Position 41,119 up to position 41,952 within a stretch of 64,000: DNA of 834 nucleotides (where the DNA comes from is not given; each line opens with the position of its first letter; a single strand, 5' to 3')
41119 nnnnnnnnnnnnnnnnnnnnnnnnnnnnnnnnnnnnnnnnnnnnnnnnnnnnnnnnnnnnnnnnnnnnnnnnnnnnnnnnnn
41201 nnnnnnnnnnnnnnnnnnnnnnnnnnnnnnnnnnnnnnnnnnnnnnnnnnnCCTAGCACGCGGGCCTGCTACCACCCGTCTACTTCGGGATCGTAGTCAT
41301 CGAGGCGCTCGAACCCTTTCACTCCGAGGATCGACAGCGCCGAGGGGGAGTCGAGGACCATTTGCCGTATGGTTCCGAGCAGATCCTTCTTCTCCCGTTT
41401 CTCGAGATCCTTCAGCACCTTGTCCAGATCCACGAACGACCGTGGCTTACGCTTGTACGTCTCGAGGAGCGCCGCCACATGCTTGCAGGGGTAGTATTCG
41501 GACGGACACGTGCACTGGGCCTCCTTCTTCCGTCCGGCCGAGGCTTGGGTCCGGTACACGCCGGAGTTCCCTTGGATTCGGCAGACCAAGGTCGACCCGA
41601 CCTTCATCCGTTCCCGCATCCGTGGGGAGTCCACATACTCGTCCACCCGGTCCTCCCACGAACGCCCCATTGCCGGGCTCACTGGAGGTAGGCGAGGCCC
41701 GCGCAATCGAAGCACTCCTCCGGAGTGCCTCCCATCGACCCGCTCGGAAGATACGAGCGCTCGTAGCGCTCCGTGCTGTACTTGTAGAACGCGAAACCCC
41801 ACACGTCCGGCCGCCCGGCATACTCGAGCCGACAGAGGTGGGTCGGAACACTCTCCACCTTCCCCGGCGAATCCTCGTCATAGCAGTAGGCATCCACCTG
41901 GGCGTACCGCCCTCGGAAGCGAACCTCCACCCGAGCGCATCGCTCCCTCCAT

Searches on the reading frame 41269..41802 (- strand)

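Call 15: search_protein_families(library=ncbifam, proteins=[window:41269-41802:-], max_evalue=0.01)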
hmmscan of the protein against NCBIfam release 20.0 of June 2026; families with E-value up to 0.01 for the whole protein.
window:41269-41802:- (177 aa): 0 families

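Call 16: search_protein_families(library=pfam, proteins=[window:41269-41802:-], max_evalue=0.01)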
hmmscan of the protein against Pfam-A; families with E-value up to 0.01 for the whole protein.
window:41269-41802:- (177 aa): 1 family
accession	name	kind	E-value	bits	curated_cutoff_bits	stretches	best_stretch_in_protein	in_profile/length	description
PF04434.22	SWIM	-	5.8e-09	35.7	19.6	1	83-117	1-38/38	SWIM zinc finger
